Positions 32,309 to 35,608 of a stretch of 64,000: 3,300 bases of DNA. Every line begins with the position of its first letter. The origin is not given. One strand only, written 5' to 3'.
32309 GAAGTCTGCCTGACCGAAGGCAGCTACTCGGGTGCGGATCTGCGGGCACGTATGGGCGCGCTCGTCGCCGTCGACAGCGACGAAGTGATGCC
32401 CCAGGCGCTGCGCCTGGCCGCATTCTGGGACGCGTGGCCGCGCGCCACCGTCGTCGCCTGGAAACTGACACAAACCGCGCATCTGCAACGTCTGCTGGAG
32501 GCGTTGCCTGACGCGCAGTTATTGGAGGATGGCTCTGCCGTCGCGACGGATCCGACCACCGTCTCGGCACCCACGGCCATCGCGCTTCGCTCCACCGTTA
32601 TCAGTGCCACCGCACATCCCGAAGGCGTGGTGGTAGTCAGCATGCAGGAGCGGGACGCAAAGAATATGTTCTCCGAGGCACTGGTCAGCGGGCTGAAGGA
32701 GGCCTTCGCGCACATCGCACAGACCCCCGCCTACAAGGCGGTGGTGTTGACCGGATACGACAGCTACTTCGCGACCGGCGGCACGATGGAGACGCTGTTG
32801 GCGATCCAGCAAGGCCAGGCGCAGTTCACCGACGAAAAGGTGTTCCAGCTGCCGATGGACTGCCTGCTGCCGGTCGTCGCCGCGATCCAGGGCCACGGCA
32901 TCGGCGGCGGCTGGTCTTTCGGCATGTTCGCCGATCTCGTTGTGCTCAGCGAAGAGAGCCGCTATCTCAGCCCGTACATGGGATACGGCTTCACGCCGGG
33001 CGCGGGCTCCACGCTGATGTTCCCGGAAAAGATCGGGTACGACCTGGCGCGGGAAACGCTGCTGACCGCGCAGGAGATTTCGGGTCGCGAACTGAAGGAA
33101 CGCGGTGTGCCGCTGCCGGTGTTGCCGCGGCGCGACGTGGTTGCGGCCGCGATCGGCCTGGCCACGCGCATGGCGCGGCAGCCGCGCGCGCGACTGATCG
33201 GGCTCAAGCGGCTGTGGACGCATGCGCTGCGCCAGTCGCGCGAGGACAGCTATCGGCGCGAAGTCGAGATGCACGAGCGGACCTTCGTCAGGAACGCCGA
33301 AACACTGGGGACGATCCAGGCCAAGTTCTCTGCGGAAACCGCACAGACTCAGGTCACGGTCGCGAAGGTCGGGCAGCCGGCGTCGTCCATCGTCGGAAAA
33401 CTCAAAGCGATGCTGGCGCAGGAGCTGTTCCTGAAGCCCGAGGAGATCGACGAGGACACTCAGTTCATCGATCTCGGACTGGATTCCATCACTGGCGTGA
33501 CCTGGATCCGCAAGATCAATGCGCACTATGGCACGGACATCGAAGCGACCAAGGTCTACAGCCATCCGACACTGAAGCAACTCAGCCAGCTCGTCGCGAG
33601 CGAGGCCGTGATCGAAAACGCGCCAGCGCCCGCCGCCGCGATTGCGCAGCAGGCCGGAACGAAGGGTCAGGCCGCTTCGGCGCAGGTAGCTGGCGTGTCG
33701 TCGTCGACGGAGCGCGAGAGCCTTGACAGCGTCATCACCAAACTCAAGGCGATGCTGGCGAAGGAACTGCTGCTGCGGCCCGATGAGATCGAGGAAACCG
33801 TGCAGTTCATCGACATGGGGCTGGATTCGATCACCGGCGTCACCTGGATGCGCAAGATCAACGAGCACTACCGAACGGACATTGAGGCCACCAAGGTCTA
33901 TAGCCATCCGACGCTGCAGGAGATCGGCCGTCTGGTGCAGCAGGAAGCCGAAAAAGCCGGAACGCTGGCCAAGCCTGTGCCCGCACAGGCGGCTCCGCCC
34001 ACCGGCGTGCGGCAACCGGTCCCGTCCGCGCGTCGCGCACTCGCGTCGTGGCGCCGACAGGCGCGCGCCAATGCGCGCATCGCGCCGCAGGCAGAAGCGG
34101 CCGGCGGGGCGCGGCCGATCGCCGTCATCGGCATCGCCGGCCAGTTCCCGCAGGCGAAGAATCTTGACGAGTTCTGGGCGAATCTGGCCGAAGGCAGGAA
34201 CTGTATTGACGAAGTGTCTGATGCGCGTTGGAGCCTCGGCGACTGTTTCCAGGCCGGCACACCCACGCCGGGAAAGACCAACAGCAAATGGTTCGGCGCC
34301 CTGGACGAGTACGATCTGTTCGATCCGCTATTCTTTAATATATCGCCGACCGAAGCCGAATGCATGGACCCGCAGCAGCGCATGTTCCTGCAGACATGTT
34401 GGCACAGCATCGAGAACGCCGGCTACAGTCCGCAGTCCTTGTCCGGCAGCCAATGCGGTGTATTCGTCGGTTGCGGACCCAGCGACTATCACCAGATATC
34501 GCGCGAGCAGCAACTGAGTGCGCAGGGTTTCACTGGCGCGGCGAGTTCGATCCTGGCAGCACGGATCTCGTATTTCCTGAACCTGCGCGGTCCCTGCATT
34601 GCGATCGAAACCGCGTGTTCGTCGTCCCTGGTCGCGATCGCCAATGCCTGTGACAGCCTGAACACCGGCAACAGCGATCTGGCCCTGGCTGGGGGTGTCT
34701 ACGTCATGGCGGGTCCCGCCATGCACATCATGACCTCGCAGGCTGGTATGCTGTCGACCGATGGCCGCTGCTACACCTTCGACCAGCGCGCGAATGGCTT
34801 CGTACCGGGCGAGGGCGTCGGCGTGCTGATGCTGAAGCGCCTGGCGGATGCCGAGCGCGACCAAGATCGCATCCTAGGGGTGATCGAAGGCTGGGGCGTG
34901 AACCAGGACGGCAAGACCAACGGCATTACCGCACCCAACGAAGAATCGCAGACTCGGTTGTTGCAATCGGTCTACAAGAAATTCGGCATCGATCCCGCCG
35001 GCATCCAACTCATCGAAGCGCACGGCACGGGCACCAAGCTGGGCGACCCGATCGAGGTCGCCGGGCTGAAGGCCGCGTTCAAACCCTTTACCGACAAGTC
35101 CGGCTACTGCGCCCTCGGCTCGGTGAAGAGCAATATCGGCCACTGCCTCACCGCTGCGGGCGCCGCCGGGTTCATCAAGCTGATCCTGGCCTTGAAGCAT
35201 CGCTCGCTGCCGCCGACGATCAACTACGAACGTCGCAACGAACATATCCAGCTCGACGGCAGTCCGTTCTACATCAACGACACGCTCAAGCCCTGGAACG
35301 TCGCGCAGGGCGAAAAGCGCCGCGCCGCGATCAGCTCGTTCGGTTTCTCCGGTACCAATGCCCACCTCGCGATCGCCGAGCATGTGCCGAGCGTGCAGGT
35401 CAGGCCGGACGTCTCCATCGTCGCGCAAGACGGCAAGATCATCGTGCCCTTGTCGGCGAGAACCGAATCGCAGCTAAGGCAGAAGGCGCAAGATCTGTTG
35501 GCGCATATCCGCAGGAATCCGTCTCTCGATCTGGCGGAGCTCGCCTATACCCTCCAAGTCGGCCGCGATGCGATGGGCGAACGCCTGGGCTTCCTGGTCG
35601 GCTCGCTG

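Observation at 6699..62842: Orphan ~56-kb trans-AT PKS cluster: 10 KS modules, pure polyketide, three beta-branches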

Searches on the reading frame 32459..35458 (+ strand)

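Call 5: search_protein_families(library=pfam, proteins=[window:32459-35458:+], max_evalue=0.00001)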
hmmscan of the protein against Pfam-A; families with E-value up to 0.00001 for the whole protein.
window:32459-35458:+ (1000 aa): 7 families
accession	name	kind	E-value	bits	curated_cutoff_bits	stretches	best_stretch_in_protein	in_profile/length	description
PF00109.32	ketoacyl-synt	-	1.2e-87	294.1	20.8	1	552-798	2-252/252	Beta-ketoacyl synthase, N-terminal domain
PF00378.25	ECH_1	-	1.3e-49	169.3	27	1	54-278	3-230/251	Enoyl-CoA hydratase/isomerase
PF02801.28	Ketoacyl-synt_C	-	8.7e-42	142.3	20.8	1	806-924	1-119/119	Beta-ketoacyl synthase, C-terminal domain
PF00550.31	PP-binding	-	2e-30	105.3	20.8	2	314-379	2-67/67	Phosphopantetheine attachment site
PF16113.10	ECH_2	-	1.3e-12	48.3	27.2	1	59-295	3-243/335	Enoyl-CoA hydratase/isomerase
PF23297.2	ACP_SdgA_C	-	2.2e-06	28.1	27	0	314-382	14-82/95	Highly reducing polyketide synthase sdgA, C-terminal ACP domain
PF00108.29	Thiolase_N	-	6.7e-06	26.1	26.4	0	710-752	75-117/260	Thiolase, N-terminal domain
